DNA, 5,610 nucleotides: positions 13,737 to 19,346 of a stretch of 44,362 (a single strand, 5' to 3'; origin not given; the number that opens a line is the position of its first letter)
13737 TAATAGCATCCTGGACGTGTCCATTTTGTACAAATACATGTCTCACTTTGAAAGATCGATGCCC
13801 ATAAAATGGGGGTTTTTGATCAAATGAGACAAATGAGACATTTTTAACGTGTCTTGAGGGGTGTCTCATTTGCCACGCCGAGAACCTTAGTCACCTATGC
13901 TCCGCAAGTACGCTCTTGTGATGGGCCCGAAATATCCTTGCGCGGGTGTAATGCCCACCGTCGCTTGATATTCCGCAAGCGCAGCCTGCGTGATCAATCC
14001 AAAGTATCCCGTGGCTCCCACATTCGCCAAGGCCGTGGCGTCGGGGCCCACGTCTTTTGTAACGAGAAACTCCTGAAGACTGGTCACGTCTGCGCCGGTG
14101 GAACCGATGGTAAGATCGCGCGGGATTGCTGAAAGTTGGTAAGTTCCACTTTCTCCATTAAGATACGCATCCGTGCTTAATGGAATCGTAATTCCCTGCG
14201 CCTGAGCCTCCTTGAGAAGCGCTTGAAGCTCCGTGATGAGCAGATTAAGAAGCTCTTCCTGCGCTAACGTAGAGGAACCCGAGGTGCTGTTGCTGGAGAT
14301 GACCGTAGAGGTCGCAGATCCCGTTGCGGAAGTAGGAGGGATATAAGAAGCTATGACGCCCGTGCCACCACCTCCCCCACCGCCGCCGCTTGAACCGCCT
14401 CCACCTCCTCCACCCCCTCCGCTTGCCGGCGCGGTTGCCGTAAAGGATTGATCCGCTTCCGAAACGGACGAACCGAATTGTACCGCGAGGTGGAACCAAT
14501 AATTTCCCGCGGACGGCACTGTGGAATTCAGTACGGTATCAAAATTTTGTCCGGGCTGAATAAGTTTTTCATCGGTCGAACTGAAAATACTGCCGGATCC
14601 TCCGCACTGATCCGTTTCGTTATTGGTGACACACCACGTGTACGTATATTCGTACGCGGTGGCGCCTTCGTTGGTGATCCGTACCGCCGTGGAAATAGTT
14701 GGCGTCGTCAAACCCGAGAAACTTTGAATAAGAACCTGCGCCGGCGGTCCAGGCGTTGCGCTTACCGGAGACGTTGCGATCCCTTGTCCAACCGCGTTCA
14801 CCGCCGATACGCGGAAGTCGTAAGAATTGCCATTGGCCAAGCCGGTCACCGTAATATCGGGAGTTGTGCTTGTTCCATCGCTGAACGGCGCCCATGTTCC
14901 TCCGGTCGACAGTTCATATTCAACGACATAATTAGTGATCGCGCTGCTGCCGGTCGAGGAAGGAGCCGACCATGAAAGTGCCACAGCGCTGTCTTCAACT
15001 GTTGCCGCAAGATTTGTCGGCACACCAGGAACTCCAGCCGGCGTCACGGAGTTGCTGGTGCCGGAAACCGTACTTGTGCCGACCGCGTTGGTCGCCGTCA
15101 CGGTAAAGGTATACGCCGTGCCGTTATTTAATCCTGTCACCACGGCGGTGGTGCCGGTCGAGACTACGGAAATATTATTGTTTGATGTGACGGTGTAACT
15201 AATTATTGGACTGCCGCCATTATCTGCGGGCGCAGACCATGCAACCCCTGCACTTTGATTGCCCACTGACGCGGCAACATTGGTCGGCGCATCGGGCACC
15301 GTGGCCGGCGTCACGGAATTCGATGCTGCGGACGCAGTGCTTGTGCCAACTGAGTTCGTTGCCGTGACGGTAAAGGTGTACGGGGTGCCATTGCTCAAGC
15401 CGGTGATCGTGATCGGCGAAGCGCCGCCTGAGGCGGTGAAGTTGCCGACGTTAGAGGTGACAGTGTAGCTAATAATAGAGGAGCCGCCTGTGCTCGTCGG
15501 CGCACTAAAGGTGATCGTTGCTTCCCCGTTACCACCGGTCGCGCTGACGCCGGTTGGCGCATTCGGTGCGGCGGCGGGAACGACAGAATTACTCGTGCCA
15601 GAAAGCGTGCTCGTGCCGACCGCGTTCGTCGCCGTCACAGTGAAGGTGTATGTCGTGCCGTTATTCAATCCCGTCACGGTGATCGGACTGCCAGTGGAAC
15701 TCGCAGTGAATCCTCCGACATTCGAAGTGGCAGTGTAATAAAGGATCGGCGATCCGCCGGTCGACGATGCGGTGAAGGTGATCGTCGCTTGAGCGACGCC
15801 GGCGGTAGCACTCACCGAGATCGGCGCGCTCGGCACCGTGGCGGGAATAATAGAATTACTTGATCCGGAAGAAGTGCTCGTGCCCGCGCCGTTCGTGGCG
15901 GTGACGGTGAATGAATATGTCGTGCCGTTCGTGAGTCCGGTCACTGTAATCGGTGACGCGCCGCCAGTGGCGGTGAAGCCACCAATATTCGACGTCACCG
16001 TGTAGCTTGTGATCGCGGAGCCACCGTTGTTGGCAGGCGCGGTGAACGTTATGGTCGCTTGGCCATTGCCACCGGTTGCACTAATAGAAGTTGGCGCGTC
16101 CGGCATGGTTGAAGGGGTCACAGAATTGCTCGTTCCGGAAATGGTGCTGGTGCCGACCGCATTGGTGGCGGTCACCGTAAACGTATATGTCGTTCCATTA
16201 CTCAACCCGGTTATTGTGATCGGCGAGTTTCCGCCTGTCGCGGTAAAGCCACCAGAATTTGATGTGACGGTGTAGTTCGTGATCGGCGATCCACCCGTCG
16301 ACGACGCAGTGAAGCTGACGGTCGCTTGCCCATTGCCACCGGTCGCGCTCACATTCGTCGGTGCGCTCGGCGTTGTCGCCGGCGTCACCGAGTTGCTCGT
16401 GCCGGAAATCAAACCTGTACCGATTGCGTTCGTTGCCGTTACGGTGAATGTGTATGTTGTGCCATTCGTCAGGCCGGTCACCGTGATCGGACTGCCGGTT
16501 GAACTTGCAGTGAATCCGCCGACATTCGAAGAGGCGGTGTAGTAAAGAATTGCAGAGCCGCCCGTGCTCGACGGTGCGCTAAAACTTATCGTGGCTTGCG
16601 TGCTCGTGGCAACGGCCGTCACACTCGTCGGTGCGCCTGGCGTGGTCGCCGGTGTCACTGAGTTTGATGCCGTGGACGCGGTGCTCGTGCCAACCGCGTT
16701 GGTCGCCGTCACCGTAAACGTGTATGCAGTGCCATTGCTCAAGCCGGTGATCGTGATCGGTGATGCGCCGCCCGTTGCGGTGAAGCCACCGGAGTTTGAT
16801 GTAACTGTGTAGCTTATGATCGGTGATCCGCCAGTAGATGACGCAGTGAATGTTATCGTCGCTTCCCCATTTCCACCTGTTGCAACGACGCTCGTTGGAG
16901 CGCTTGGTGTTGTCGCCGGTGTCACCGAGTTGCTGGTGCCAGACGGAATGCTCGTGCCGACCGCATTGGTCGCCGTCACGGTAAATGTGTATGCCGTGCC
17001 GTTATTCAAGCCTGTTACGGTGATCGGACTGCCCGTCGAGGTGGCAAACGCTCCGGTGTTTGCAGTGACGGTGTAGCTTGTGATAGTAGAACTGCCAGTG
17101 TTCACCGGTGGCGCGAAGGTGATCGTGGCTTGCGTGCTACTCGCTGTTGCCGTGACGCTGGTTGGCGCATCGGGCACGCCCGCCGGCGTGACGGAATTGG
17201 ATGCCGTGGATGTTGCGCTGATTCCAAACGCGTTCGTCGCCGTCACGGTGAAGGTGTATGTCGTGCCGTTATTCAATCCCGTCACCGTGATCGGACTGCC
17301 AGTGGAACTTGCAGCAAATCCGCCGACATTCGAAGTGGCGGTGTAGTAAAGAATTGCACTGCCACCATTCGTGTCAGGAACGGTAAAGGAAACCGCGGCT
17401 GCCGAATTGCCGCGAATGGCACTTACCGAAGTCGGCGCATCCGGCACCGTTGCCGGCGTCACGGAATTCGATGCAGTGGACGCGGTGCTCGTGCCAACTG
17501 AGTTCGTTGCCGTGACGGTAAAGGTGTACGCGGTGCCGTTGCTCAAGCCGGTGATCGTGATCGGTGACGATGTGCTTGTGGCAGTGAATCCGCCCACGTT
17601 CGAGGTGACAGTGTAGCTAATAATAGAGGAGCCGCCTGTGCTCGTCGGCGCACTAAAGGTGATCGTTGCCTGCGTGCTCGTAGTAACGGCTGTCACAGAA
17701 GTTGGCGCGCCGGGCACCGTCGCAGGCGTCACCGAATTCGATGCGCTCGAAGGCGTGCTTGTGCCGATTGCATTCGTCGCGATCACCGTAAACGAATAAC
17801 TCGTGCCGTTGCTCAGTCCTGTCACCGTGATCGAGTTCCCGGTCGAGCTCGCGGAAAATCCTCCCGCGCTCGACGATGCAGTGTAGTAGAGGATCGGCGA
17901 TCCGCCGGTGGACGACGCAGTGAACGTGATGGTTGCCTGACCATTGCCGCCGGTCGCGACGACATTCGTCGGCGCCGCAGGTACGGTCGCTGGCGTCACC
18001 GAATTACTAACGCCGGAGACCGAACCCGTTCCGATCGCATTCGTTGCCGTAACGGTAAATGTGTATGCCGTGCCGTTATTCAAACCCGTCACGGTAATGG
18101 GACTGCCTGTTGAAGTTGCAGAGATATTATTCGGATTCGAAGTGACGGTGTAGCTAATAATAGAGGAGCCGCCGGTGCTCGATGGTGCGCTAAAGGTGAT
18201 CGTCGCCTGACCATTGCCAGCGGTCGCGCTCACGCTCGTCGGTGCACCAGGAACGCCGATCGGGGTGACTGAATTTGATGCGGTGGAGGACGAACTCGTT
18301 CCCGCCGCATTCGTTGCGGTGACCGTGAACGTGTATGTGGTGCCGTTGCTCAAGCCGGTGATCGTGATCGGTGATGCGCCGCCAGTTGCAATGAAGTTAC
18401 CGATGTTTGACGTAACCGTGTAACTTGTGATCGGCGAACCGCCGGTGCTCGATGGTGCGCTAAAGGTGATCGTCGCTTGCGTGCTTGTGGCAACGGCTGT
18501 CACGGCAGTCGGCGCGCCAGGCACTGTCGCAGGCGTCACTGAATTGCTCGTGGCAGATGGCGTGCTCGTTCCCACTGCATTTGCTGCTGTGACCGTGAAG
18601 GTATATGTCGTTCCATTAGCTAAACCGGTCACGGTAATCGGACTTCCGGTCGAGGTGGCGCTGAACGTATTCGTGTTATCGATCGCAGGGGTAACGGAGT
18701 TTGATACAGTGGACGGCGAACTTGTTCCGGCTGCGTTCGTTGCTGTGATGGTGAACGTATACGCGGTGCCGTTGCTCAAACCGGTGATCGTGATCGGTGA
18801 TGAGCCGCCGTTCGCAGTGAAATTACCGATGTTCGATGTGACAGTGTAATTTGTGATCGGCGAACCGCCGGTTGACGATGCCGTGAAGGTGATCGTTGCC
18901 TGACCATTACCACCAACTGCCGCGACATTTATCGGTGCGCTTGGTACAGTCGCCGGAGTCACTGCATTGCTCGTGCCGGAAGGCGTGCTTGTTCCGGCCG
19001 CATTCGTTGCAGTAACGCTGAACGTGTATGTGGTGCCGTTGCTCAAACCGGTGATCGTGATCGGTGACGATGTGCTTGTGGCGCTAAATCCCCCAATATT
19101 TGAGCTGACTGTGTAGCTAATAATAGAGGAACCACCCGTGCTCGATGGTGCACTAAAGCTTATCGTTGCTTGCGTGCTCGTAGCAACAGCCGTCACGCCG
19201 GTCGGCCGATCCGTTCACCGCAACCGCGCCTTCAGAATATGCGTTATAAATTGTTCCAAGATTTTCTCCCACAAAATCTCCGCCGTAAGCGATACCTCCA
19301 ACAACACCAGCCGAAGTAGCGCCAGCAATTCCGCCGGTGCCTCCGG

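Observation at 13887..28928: Three consecutive ORFs are one ~15-kb (~5,000-aa) surface-protein gene interrupted by two single-nucleotide frame breaks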

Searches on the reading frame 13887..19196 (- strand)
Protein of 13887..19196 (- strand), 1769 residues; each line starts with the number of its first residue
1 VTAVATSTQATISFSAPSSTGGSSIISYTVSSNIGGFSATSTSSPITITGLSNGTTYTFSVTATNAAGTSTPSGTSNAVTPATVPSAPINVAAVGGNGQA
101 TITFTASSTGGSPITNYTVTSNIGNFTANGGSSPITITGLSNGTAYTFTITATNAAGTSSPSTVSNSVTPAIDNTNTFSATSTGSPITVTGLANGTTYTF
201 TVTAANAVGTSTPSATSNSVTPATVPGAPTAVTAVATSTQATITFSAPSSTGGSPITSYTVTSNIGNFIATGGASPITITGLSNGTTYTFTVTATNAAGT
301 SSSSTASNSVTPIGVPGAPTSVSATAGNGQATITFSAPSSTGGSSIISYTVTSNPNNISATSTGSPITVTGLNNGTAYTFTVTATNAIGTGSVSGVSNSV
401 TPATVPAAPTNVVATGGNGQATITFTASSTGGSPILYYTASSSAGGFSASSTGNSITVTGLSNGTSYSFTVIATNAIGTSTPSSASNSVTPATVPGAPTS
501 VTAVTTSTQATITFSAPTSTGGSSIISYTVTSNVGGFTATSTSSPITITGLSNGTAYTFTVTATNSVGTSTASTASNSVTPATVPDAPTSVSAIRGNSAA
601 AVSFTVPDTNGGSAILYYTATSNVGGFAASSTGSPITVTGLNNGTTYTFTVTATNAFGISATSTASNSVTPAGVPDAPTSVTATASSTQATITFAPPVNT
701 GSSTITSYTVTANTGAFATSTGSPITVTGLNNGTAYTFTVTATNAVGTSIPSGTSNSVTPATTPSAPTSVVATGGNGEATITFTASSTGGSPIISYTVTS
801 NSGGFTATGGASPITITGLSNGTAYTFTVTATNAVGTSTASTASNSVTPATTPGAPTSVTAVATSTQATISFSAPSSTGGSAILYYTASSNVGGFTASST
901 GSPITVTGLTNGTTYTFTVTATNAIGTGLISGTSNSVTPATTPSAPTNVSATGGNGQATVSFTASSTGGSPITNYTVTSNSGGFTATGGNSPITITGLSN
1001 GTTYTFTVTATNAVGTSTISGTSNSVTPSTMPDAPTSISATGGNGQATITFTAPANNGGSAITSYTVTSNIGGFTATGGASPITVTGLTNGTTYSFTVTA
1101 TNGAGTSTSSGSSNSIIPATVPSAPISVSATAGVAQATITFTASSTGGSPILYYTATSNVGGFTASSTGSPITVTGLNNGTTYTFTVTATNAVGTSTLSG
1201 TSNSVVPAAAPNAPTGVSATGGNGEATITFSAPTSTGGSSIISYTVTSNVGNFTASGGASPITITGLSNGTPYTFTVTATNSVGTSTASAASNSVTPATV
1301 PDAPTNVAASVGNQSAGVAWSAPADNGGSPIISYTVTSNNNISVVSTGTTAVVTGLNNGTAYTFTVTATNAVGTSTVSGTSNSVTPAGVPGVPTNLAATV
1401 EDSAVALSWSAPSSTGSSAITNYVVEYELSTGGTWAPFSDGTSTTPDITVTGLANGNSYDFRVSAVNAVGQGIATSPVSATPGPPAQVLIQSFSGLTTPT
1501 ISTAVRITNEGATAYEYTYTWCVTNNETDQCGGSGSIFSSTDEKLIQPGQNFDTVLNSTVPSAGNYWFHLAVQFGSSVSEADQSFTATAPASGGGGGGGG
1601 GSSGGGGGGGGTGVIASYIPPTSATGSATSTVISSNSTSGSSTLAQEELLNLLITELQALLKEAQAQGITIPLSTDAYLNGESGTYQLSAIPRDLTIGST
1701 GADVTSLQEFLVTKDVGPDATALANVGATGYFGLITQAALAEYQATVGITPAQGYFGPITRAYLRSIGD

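Call 8: search_protein_families(library=pfam, proteins=[window:13887-19196:-], max_evalue=0.01)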
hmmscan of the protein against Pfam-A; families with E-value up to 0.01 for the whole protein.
window:13887-19196:- (1769 aa): 13 families
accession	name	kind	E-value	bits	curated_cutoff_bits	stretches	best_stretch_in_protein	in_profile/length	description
PF00041.27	fn3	-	2.1e-143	467.3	25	17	1393-1479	3-82/84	Fibronectin type III domain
PF25059.1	FN3_DSCAM-DSCAML_C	-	7.4e-67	222.2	39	1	1415-1475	15-74/89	DSCAM/DSCAML C-terminal Fn3-like domain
PF16656.11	Pur_ac_phosph_N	-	6.9e-31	107.1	30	0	418-481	12-87/93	Purple acid Phosphatase, N-terminal domain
PF17425.8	Arylsulfotran_N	-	1.9e-14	54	24.2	0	163-211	29-78/88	Arylsulfotransferase Ig-like domain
PF16323.11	DUF4959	-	7.9e-12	45.9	32.9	0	1208-1287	16-97/106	Domain of unknown function (DUF4959)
PF10179.15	NDNF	-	9.4e-11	42.3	27.3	0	271-304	85-119/127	Neuron-derived neurotrophic factor, first Fn(III) domain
PF21605.3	CRLF2-like_D2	-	1.4e-07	32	27.3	0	1390-1465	1-69/94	Cytokine receptor-like factor 2-like, D2 domain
PF24489.1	Ig_J_second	-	1.6e-07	31.8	27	0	633-666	55-90/105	Tip attachment protein J second Ig-like domain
PF07495.19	Y_Y_Y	-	9.1e-06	25.9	26.6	0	274-311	27-63/65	Y_Y_Y domain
PF07679.22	I-set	-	1.8e-05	25.1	23.7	0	1252-1290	48-86/90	Immunoglobulin I-set domain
PF14741.12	GH114_assoc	-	0.00049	20.7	22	0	685-788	23-118/126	N-terminal glycosyl-hydrolase-114-associated domain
PF01471.23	PG_binding_1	-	0.002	18.7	23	1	1700-1762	1-55/57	Putative peptidoglycan binding domain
PF01108.23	Tissue_fac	-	0.0032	17.7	27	0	1388-1468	20-101/107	Tissue factor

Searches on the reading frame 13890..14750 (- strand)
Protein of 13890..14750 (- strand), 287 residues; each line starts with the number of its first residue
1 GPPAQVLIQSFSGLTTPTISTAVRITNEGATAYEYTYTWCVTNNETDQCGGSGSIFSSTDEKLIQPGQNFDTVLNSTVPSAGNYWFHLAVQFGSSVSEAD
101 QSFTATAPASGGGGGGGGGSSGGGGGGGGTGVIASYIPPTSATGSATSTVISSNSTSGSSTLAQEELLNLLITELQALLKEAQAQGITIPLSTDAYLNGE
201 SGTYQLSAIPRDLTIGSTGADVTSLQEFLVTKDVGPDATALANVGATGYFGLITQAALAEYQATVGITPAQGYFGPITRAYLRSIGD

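Call 51: search_protein_families(library=pfam, proteins=[window:13890-14750:-], max_evalue=1)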
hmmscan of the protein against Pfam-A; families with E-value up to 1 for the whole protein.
seq(287 aa): 3 families
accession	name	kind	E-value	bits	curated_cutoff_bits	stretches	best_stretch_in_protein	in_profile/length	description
PF01471.23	PG_binding_1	-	0.0003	21.4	23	1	218-280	1-55/57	Putative peptidoglycan binding domain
PF01023.25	S_100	-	0.1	12.6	22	1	158-181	21-44/45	S-100/ICaBP type calcium binding domain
PF03963.19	FlgD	-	0.13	13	27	1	143-176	7-40/75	Flagellar hook capping protein - N-terminal region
